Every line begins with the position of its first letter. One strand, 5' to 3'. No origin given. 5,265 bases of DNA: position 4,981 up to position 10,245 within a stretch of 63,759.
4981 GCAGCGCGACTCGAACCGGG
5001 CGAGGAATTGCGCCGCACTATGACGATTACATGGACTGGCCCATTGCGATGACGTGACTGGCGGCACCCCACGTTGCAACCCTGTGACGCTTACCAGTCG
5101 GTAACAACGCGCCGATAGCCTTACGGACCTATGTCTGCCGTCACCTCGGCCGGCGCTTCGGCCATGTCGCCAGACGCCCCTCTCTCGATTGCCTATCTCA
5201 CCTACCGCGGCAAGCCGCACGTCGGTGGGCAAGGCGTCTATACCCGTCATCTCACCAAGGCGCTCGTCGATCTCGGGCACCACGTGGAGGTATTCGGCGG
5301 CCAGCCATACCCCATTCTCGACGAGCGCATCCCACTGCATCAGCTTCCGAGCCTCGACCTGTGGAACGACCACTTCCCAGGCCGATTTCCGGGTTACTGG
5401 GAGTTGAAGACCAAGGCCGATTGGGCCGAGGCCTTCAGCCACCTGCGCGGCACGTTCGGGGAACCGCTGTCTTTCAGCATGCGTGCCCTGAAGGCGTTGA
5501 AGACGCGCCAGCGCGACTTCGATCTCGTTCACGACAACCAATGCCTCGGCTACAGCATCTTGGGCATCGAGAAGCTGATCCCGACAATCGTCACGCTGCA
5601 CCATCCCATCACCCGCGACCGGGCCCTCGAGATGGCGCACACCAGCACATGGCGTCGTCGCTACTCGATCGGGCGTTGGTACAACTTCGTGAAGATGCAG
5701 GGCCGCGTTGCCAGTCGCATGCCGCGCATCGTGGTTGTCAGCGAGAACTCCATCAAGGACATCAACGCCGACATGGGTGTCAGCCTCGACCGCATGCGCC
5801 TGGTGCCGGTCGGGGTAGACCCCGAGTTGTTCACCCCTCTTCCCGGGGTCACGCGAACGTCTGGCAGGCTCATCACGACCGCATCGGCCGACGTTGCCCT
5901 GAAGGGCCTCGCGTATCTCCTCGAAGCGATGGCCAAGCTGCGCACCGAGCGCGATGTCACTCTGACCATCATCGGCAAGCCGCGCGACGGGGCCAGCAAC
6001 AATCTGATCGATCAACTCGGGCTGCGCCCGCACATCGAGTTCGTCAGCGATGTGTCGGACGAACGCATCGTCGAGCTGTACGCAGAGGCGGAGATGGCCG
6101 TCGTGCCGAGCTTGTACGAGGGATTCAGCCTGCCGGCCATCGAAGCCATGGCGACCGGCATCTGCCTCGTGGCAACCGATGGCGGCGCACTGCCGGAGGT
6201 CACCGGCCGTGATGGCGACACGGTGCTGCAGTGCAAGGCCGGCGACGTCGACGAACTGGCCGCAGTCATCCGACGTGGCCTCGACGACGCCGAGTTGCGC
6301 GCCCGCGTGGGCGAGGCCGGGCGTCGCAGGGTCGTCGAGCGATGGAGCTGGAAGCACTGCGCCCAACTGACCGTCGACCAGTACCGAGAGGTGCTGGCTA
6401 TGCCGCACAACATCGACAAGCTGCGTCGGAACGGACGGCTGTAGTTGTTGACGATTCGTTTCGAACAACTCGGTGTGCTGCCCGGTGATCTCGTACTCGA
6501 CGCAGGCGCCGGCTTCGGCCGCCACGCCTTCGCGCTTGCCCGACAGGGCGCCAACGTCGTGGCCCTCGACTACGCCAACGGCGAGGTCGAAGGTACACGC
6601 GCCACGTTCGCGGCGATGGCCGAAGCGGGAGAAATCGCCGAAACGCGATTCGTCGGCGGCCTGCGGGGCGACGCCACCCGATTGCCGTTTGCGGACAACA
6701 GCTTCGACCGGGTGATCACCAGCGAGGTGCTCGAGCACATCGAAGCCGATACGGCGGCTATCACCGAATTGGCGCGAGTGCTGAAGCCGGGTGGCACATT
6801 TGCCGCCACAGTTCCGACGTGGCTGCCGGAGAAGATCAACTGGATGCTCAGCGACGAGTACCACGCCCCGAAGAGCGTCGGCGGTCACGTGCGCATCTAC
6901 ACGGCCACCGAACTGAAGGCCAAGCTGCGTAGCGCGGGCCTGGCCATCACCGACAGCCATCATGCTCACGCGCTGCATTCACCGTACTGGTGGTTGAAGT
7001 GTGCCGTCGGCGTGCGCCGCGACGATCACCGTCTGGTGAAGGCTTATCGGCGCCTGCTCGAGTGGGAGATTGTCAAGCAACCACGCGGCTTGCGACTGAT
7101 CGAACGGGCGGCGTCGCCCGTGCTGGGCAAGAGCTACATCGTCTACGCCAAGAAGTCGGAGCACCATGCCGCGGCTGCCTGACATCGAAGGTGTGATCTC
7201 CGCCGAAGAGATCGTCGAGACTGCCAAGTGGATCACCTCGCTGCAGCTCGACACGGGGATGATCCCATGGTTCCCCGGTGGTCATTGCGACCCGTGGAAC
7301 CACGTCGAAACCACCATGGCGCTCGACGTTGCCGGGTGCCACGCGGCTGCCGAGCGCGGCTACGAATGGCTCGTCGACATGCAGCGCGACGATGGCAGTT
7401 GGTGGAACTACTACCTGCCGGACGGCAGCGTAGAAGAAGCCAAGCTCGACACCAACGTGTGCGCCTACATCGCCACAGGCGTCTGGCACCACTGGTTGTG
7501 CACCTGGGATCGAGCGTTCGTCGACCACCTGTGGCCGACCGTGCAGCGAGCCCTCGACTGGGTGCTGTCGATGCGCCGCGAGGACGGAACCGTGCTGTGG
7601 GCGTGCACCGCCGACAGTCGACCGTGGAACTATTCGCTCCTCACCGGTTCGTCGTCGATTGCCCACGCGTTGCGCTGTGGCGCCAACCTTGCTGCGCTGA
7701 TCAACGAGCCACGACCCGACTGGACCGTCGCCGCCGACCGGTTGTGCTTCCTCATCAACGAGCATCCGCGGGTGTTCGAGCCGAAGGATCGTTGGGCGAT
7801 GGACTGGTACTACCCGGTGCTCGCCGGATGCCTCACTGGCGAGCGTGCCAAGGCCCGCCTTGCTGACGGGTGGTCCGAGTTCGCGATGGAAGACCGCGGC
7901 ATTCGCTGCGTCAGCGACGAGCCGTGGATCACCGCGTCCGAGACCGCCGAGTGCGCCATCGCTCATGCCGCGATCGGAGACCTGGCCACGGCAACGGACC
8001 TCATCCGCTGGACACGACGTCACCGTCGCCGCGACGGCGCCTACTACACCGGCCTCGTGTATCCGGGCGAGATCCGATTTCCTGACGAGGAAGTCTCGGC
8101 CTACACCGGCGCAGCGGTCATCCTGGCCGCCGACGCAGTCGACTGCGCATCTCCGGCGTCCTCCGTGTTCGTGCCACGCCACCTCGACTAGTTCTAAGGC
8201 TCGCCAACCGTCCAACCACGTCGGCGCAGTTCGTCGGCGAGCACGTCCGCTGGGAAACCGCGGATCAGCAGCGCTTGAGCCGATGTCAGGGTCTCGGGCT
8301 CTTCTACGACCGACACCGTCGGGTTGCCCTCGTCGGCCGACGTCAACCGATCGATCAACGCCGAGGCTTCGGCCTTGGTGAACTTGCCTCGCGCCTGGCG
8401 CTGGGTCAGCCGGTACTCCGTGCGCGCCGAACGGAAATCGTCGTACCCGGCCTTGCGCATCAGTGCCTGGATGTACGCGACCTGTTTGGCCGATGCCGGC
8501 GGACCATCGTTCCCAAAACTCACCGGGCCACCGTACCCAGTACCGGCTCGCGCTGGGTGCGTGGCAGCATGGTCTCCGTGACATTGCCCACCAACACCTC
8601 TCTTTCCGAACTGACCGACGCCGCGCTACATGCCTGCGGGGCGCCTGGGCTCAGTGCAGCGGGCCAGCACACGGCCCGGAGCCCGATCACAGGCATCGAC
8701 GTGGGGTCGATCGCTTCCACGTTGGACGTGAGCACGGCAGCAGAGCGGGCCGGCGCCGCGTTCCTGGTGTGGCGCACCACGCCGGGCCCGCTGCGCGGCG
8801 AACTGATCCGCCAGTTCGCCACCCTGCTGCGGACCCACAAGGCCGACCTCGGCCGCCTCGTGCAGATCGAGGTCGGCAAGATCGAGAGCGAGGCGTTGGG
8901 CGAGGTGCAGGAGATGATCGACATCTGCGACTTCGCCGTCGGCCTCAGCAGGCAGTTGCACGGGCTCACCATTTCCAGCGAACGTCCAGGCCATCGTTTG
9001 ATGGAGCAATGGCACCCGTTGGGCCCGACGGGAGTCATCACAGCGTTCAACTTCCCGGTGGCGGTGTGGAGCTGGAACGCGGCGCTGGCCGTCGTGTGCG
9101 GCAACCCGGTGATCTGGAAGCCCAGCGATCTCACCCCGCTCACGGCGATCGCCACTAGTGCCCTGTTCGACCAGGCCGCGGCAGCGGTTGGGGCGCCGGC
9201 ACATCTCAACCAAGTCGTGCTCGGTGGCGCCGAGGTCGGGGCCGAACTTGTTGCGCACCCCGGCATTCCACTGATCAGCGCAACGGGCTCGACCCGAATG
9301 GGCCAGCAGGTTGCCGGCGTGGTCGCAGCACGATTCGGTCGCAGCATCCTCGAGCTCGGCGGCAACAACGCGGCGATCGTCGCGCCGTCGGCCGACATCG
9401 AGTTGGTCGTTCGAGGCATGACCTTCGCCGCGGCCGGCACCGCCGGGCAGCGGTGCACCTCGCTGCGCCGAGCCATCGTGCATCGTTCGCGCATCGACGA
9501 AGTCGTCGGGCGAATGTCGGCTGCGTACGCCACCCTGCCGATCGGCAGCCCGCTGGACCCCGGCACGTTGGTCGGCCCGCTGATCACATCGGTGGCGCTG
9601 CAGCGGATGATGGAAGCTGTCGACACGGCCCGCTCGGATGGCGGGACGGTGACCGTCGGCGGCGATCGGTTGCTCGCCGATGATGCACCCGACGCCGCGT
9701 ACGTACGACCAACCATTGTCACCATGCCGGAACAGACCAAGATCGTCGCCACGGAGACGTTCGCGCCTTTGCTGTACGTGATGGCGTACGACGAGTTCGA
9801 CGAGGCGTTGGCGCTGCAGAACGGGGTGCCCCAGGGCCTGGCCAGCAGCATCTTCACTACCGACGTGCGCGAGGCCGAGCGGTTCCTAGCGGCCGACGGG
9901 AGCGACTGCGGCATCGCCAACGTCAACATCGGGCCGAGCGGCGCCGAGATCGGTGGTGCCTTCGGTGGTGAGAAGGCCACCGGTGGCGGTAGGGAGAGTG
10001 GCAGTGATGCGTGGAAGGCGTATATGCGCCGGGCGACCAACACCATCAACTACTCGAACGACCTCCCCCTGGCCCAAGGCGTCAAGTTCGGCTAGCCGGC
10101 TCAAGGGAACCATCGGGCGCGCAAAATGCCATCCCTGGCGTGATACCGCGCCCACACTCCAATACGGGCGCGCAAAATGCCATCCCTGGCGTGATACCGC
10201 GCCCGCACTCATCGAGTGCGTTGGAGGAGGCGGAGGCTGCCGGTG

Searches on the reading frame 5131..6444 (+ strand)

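Call 23: search_protein_families(library=pfam, proteins=[window:5131-6444:+], max_evalue=0.001)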
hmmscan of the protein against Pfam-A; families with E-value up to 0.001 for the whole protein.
window:5131-6444:+ (437 aa): 6 families
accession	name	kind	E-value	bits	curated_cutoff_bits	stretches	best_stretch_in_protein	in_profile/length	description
PF00534.26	Glycos_transf_1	-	9.3e-31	107.1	26.4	1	248-400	18-172/172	Glycosyl transferases group 1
PF13692.12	Glyco_trans_1_4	-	2.9e-27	96.1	27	1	250-386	7-142/142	Glycosyl transferases group 1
PF13439.12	Glyco_transf_4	-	1.9e-19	70.7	28.5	1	31-232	1-169/170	Glycosyltransferase Family 4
PF13579.12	Glyco_trans_4_4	-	2.2e-13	51.3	29.7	1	32-228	1-158/158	Glycosyl transferase 4-like domain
PF20706.3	GT4-conflict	-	5.6e-12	45.8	26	1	244-412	197-383/385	Family 4 Glycosyltransferase in conflict systems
PF13524.12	Glyco_trans_1_2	-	1.4e-11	45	25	1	264-412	6-140/144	Glycosyl transferase-like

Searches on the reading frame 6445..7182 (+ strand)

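Call 23: search_protein_families(library=pfam, proteins=[window:6445-7182:+], max_evalue=0.001)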
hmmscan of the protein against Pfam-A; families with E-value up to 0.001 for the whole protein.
window:6445-7182:+ (245 aa): 7 families
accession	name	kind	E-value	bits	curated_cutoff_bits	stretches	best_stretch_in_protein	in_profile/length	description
PF08241.18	Methyltransf_11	-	1.8e-21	77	21.2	1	18-120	1-94/95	Methyltransferase domain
PF13649.12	Methyltransf_25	-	7.4e-18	65.5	27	1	17-117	1-97/97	Methyltransferase domain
PF13847.12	Methyltransf_31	-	1.8e-14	54.1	27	1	16-131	6-122/145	Methyltransferase domain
PF13489.12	Methyltransf_23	-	1.8e-13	51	27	1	17-169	26-162/164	Methyltransferase domain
PF08242.18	Methyltransf_12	-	4.4e-10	40.6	30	1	18-119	1-98/98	Methyltransferase domain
PF01209.24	Ubie_methyltran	-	1.9e-07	31.1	20.1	1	9-120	43-150/233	ubiE/COQ5 methyltransferase family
PF02353.26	CMAS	-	1.7e-05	24.7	27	1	5-127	54-170/273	Mycolic acid cyclopropane synthetase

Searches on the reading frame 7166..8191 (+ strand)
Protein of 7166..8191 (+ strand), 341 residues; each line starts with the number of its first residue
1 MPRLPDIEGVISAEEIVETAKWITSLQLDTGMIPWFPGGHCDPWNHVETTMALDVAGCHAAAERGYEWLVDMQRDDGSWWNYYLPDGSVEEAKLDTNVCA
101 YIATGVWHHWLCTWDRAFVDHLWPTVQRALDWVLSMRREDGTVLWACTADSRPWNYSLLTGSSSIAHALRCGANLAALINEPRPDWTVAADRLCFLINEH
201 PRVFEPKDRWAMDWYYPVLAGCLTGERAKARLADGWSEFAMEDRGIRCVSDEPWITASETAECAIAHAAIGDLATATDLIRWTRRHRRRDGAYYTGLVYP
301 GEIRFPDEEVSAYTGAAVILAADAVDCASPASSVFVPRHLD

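Call 23: search_protein_families(library=pfam, proteins=[window:7166-8191:+], max_evalue=0.001)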
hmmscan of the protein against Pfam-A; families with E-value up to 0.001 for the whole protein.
window:7166-8191:+ (341 aa): 2 families
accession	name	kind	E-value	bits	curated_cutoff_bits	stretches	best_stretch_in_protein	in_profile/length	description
PF13243.12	SQHop_cyclase_C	-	8.6e-05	22.2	26.1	0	55-82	258-287/319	Squalene-hopene cyclase C-terminal domain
PF13249.12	SQHop_cyclase_N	-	0.0001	22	26.2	0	12-62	43-93/291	Squalene-hopene cyclase N-terminal domain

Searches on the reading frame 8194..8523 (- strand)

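Call 49: search_protein_families(library=pfam, proteins=[window:8194-8523:-], max_evalue=0.01)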
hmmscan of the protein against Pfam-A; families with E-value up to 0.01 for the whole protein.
window:8194-8523:- (109 aa): 1 family
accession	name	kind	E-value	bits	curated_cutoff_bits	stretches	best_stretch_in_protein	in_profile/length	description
PF11272.13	DUF3072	-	0.00021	21.5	27.5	0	10-61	15-51/56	Protein of unknown function (DUF3072)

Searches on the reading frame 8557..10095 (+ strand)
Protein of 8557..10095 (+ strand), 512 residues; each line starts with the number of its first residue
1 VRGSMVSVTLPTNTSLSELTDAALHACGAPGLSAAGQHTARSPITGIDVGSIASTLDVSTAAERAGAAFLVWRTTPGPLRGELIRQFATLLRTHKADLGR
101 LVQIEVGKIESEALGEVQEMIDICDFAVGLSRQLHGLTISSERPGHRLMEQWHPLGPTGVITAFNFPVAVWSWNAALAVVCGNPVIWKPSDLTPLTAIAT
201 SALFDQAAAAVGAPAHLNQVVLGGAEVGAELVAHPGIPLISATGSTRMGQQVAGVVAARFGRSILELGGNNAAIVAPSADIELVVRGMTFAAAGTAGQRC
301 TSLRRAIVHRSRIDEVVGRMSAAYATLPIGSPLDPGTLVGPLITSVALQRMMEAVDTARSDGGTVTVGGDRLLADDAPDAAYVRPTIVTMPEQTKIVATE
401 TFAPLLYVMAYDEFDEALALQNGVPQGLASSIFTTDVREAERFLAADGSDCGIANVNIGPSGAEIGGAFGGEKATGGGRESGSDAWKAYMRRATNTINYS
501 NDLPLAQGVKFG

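Call 23: search_protein_families(library=pfam, proteins=[window:8557-10095:+], max_evalue=0.001)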
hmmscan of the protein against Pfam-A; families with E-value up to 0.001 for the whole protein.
window:8557-10095:+ (512 aa): 1 family
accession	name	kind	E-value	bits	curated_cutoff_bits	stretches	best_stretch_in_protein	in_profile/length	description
PF00171.27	Aldedh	-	1e-123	413.8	23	1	41-492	12-458/461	Aldehyde dehydrogenase family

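Call 66: search_protein_families(library=ncbifam, proteins=[window:8557-10095:+], max_evalue=0.0001)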
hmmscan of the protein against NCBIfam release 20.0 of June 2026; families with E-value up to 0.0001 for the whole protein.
window:8557-10095:+ (512 aa): 42 families (the best 25 are shown)
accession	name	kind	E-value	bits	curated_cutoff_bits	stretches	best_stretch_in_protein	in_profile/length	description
NF050084.1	pip_6_carb_DH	equivalog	8.6e-232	770.2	730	1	41-511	2-474/475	L-piperidine-6-carboxylate dehydrogenase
NF052305.1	DioxValDhHalo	equivalog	4.4e-83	279.8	750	1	54-493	41-477/483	2,5-dioxovalerate dehydrogenase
NF010000.0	PRK13473.1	subfamily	1.8e-73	247.8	615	1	42-489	23-464/475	aminobutyraldehyde dehydrogenase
NF042993.1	AlphKGSA_gudD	equivalog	2.6e-73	247.4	770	1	53-490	39-473/481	alpha-ketoglutaric semialdehyde dehydrogenase GucD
TIGR02299.1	HpaE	equivalog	3.8e-72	243.4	638.35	1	39-496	19-475/488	5-carboxymethyl-2-hydroxymuconate semialdehyde dehydrogenase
TIGR01804.1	BADH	equivalog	2.5e-71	240.6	668.6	1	54-490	33-464/467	betaine-aldehyde dehydrogenase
TIGR01780.1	SSADH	subfamily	5.5e-71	239.8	646.35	1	42-490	3-445/448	succinate-semialdehyde dehydrogenase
NF006916.0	PRK09407.1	equivalog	9.9e-71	238.9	521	1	32-494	30-489/526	succinic semialdehyde dehydrogenase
NF009725.0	PRK13252.1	equivalog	1.1e-70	238.4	593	1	52-494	40-476/488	betaine-aldehyde dehydrogenase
NF007497.0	PRK10090.1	equivalog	7.3e-64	216.3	500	1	54-463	42-444/480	aldehyde dehydrogenase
NF006992.0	PRK09457.1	subfamily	4.3e-63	213.7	514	1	50-481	31-454/487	succinylglutamate-semialdehyde dehydrogenase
NF002852.0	PRK03137.1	subfamily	9e-63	212.8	648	1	51-485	68-499/514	L-glutamate gamma-semialdehyde dehydrogenase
TIGR01722.1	MMSDH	subfamily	9.1e-63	212.6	448.5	1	44-459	24-435/477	CoA-acylating methylmalonate-semialdehyde dehydrogenase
NF040648.1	lactal_redase_Meth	equivalog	3.1e-60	204.5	650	1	82-481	59-446/463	lactaldehyde dehydrogenase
TIGR01237.1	D1pyr5carbox2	equivalog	3.5e-59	201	659.65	1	51-492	64-504/511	L-glutamate gamma-semialdehyde dehydrogenase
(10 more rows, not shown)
